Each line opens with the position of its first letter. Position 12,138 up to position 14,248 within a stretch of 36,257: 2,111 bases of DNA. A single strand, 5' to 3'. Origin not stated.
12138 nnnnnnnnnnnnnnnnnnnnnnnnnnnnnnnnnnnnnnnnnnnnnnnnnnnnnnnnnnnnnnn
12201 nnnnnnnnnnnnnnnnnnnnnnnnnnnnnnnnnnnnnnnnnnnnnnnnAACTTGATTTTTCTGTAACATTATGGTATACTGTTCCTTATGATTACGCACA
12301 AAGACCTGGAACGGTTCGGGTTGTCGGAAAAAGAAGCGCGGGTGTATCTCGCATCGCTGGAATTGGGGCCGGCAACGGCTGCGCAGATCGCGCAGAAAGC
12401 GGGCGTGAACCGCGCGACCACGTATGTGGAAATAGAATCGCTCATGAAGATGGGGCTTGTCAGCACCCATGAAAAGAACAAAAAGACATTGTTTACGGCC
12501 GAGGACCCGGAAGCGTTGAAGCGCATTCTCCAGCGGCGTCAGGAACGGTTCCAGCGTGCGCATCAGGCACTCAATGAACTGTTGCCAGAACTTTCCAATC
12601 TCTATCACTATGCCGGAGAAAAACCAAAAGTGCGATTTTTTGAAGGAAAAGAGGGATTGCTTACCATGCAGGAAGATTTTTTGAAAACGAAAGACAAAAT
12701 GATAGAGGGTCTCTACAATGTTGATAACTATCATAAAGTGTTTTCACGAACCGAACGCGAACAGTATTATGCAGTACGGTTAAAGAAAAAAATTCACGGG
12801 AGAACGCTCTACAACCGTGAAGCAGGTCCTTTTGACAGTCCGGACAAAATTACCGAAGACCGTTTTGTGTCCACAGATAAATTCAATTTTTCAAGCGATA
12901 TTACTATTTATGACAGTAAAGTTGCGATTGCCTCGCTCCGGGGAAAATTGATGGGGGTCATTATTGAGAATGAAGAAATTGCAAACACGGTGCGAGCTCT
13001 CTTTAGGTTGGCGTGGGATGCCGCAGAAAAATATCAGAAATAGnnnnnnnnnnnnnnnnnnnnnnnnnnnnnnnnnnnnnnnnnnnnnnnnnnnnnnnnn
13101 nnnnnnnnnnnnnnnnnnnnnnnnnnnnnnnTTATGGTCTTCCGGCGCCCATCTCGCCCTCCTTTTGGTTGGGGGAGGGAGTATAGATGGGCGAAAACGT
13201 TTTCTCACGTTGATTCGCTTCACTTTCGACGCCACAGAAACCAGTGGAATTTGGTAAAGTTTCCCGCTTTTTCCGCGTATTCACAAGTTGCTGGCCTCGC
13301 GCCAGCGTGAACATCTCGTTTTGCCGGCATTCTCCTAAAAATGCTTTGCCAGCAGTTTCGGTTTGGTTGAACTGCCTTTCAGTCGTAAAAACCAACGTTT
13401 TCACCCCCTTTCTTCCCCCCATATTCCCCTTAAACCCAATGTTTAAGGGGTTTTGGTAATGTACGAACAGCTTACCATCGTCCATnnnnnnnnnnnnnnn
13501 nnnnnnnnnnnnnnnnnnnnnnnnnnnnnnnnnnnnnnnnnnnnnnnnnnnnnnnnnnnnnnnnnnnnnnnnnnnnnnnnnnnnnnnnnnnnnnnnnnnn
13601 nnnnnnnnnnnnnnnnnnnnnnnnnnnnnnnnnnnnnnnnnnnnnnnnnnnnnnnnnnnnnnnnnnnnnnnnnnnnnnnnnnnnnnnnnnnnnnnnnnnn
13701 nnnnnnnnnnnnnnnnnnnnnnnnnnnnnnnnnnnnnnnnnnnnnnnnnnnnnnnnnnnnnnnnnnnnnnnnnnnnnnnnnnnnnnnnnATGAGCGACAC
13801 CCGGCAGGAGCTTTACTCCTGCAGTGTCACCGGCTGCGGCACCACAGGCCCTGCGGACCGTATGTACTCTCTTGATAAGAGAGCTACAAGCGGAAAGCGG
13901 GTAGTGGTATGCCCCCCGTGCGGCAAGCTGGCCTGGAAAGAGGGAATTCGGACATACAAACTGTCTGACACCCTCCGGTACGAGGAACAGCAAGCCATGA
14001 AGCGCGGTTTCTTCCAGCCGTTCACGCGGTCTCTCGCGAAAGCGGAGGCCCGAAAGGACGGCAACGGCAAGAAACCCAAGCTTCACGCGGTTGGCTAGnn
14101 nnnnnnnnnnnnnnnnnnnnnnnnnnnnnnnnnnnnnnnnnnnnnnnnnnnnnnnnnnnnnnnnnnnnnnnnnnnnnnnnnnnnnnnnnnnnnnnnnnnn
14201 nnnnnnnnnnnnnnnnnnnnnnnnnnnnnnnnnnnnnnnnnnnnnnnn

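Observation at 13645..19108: Uncharacterised gene string: consensus promoter, perfect SDs, Cys/His mini-proteins and a receiver pair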

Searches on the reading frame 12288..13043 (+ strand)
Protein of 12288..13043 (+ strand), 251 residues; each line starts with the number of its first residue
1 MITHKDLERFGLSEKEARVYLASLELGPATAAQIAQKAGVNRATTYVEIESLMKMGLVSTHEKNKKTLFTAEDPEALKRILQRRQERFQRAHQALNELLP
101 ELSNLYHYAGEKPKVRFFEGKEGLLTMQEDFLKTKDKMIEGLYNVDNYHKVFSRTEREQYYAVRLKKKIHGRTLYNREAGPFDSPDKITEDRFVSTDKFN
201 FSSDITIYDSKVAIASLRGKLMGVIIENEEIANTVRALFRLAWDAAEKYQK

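Call 7: search_protein_families(library=pfam, max_evalue=0.1, proteins=[window:12288-13043:+])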
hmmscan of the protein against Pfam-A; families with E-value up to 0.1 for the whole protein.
window:12288-13043:+ (251 aa): 10 families
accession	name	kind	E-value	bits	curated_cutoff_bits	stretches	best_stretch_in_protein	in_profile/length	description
PF01978.25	TrmB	-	4.7e-16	58.8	25.6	1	7-75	1-68/68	Sugar-specific transcriptional regulator TrmB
PF24033.1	DUF7342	-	9.1e-06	26.2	31.6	1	27-75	16-64/150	Family of unknown function (DUF7342)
PF09339.16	HTH_IclR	-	0.0013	18.9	22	1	27-60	17-50/52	IclR helix-turn-helix domain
PF01022.26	HTH_5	-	0.0049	17.2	22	1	23-59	10-46/47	Bacterial regulatory protein, arsR family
PF13545.12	HTH_Crp_2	-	0.0078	16.6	27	1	28-80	22-70/70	Crp-like helix-turn-helix domain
PF19138.6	TbsP_N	-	0.037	14.5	27.1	0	209-250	99-140/144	Transcriptional regulator TbsP-like, N-terminal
PF03965.22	Penicillinase_R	-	0.052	14.3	22.6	1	12-72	1-65/115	Penicillinase repressor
PF08279.18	HTH_11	-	0.058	13.7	25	0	28-56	15-43/55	HTH domain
PF01325.25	Fe_dep_repress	-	0.059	14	26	0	19-63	13-57/60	Iron dependent repressor, N-terminal DNA binding domain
PF12802.13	MarR_2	-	0.095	13.3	27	0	21-60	11-52/61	MarR family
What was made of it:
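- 12288..13043 (+): TrmB-family regulator (TrmB1). It is the conserved left neighbour of the island. Pfam PF01978, E = 4.7e-16 (call 7).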

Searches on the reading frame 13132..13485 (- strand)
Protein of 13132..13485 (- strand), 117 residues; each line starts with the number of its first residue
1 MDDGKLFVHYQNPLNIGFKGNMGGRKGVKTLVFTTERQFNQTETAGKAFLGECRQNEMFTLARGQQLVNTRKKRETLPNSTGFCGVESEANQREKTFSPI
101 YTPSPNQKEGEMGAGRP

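Call 98: search_protein_families(library=pfam, max_evalue=0.01, proteins=[window:13132-13485:-])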
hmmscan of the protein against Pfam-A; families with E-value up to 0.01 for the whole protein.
window:13132-13485:- (117 aa): 0 families

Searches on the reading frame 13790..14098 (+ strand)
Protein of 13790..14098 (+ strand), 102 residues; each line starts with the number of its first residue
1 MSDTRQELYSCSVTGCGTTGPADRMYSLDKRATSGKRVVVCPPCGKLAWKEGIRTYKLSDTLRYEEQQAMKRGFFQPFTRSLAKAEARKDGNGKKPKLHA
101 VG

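Call 7: search_protein_families(library=pfam, max_evalue=0.1, proteins=[window:13790-14098:+])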
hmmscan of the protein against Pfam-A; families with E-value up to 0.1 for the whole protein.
window:13790-14098:+ (102 aa): 0 families

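Call 8: search_protein_families(library=phrogs, max_evalue=0.1, proteins=[window:13790-14098:+])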
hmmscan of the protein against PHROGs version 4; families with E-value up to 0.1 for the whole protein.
window:13790-14098:+ (102 aa): 1 family
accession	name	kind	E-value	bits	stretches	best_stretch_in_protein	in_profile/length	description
phrog_2457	-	unknown function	0.069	13.7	1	13-52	163-203/222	-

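Call 9: search_protein_families(library=ncbifam, max_evalue=0.1, proteins=[window:13790-14098:+])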
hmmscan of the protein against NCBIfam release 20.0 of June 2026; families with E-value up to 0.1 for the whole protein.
window:13790-14098:+ (102 aa): 0 families

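Call 10: search_protein_families(library=padloc, max_evalue=0.1, proteins=[window:13790-14098:+])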
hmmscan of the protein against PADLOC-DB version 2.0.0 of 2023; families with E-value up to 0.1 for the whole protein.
window:13790-14098:+ (102 aa): 0 families

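Call 56: search_protein_representatives(protein=window:13790-14098:+)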
Query: 102 residues. Proteins with E-value up to 0.001 (for the whole library): 37; up to 1e-10: 6; up to 1e-30: 0. The best 37 are listed.
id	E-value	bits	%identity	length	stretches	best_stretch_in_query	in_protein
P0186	2.6e-28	114.3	61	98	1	5-100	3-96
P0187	8.9e-20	86.9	48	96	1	6-96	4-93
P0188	1.7e-15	73.2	62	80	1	5-60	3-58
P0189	3.8e-15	72.0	44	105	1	6-92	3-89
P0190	8.6e-12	61.2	37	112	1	7-97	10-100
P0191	7.6e-11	58.2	41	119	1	6-91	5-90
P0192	1.2e-10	57.5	40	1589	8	2-31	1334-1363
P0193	4.1e-10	55.8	42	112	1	7-72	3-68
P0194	8.4e-10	54.9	51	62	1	7-63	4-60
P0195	7.4e-09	51.8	37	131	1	7-90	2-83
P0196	1.8e-08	50.6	43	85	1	8-80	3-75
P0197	2.1e-08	50.4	36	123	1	9-89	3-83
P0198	2.6e-08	50.1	36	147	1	7-90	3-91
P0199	2.6e-08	50.1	50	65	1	9-64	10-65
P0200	1.1e-07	48.1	33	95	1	9-90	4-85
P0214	1.3e-04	38.2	34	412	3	2-64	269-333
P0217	2.4e-04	37.4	33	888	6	4-49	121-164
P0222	8.8e-04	35.5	30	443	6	30-58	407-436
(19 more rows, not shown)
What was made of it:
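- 13790..14098 (+): A: small Cys-rich protein with a basic tail, possibly metal- or nucleic-acid-binding. 37 representatives at E <= 1e-3 in an exhaustive search (call 56).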

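Call 94: search_protein_families(library=pfam, max_evalue=0.01, proteins=[P0192, P0214, P0217, P0222, P0186, P0189, P0190, P0198])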
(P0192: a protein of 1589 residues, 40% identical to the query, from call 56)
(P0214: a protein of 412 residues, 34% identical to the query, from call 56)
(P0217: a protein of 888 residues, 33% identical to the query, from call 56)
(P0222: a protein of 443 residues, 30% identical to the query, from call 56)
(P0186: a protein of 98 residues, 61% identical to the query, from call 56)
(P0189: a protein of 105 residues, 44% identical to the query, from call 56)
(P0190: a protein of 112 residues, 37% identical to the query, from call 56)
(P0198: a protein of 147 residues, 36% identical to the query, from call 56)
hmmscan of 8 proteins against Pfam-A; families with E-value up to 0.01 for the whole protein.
P0192 (1589 aa): 7 families
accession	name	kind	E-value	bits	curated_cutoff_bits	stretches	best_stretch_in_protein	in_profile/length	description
PF09134.16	Invasin_D3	-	2.8e-159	518.8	33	11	969-1067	2-97/98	Invasin, domain 3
PF11924.14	IAT_beta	-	1.1e-96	324.1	22.3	1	67-340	6-279/279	Inverse autotransporter, beta-domain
PF02369.22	Big_1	-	4.5e-44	148.9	34.9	9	676-755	17-91/93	Bacterial Ig-like domain (group 1)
PF05122.18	SpdB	-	4.9e-05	24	25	0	734-767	3-36/50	Mobile element transfer protein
PF10794.15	DUF2606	-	0.0003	21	25.4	0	559-616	30-88/134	Protein of unknown function (DUF2606)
PF08205.18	C2-set_2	-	0.00066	20.1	21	0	656-690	39-74/89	CD80-like C2-set immunoglobulin domain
PF14324.12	PINIT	-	0.0055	17.6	27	0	731-755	102-126/142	PINIT domain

P0214 (412 aa): 10 families
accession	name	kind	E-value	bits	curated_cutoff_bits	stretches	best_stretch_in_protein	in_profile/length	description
PF00041.27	fn3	-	3.5e-33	114.1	25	4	3-92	2-79/84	Fibronectin type III domain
PF21605.3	CRLF2-like_D2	-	1.2e-11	45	27.3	0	16-56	15-54/94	Cytokine receptor-like factor 2-like, D2 domain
PF05207.18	Zn_ribbon_CSL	-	2e-08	34.3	29.2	0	102-118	37-50/55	CSL zinc finger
PF00262.25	Calreticulin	-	4.4e-07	29.6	25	0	15-81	117-182/369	Calreticulin family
PF15659.11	Toxin-JAB1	-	5.4e-06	27.2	21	0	54-105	3-51/87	JAB-like toxin 1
PF11343.13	DUF3145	-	1.2e-05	25.4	25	0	241-322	63-139/156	Protein of unknown function (DUF3145)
PF25309.1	ELLD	-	2e-05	25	27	0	22-107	55-138/175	Endolysin-like domain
PF23718.1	DUF7160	-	0.0015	19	27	0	204-219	35-50/54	Family of unknown function (DUF7160)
PF25109.1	HAD_PNKP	-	0.0026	18.4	27.6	0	246-296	20-70/143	Polynucleotide kinase PNKP phosphatase domain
PF24501.1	Ig_TMEM131L_5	-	0.004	17.4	27.8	0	104-117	22-35/66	TMEM131L fifth Ig-like domain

P0217 (888 aa): 22 families
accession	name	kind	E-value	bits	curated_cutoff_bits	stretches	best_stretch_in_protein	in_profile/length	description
PF13465.12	zf-H2C2_2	-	3.1e-110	354.9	40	15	57-81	2-26/26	Zinc-finger double domain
PF00096.32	zf-C2H2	-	1.6e-107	346.5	25.2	16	70-92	1-23/23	Zinc finger, C2H2 type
PF13894.12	zf-C2H2_4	-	5e-56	182.6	27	5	98-120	1-23/24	C2H2-type zinc finger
PF23561.1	zf-C2H2_15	-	3.3e-39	132.9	27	0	811-835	6-30/30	C2H2 zinc finger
PF12171.14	zf-C2H2_jaz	-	1.3e-34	118.1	22.6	0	98-119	2-23/27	Zinc-finger double-stranded RNA-binding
PF12874.13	zf-met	-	1e-23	83.3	21.2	0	182-204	1-23/25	Zinc-finger of C2H2 type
PF22034.2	B129_C2H2-zf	-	5.2e-22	78.2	27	0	240-256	1-17/22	Uncharacterized protein B-129, C2H2 zinc finger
PF13912.12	zf-C2H2_6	-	3.5e-17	62.3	25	1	126-148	2-24/27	C2H2-type zinc finger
PF09237.17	GAGA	-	1.4e-13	51.2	20.2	0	737-771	9-43/54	GAGA factor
PF05605.18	zf-Di19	-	4.7e-12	46.4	27.5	1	126-172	3-48/54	Drought induced 19 protein (Di19), zinc-binding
PF22995.2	C2CH-3rd_BIRD-IDD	-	2.8e-11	43.3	27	0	181-203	1-23/25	BIRD-IDD transcription factor, third C2HC zinc finger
PF24666.1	zf-C2H2_fungi_2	-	8.8e-11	41.9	27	0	184-201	3-20/26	Fungal C2H2 zinc finger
PF23228.1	zf_PCFS4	-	1.6e-10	40.9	27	0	772-792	5-25/69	PCFS4 zinc finger domain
PF25169.1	DUF7830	-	3.5e-09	36.8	27.5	0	117-133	26-42/72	Domain of unknown function (DUF7830)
PF23611.1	zf-C2H2_16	-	4.1e-07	30.3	27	0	183-207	2-26/26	C2H2 zinc finger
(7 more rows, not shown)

P0222 (443 aa): 23 families
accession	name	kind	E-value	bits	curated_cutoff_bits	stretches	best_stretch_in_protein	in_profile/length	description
PF13465.12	zf-H2C2_2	-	5.6e-74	240.8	40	8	402-426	1-25/26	Zinc-finger double domain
PF00096.32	zf-C2H2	-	6.8e-58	190.3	25.2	8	48-70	1-23/23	Zinc finger, C2H2 type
PF13894.12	zf-C2H2_4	-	5.2e-35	117.3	27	0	20-42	1-23/24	C2H2-type zinc finger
PF13912.12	zf-C2H2_6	-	1.1e-17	64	25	0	104-124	2-22/27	C2H2-type zinc finger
PF23561.1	zf-C2H2_15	-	1.5e-15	57.3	27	2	22-46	6-30/30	C2H2 zinc finger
PF09723.15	Zn_ribbon_8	-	1.1e-12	48.2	34.4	2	388-423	6-34/41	Zinc ribbon domain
PF23447.1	DUF7128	-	2.7e-12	46.8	25.7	0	101-131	10-40/44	Domain of unknown function (DUF7128)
PF12171.14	zf-C2H2_jaz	-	4.3e-11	43.1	22.6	0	48-68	2-22/27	Zinc-finger double-stranded RNA-binding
PF23611.1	zf-C2H2_16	-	1.5e-09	38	27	0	22-45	3-26/26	C2H2 zinc finger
PF22995.2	C2CH-3rd_BIRD-IDD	-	3.8e-09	36.5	27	0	415-434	1-20/25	BIRD-IDD transcription factor, third C2HC zinc finger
PF16278.11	zf-C2HE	-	1.2e-08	35.6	30.1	0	255-280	35-60/63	C2HE / C2H2 / C2HC zinc-binding finger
PF18439.7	zf_UBZ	-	2.5e-08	33.9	25.6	0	416-425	3-12/32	Ubiquitin-Binding Zinc Finger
PF23225.1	zf-C2H2_7th_ZNF462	-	1.6e-06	28.2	27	0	283-307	2-26/42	Zinc finger protein 462, seventh C2H2 zinc finger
PF02748.20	PyrI_C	-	5.8e-06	26.5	23.4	0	355-370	29-44/48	Aspartate carbamoyltransferase regulatory chain, metal binding domain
PF18868.7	zf-C2H2_3rep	-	6.8e-06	27.2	30.8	0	287-379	34-121/126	Zinc finger C2H2-type, 3 repeats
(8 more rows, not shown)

P0186 (98 aa): 0 families

P0189 (105 aa): 0 families

P0190 (112 aa): 0 families

P0198 (147 aa): 0 families
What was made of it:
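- Tried and rejected: These are spurious low-complexity or Cys-pattern matches (call 94).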
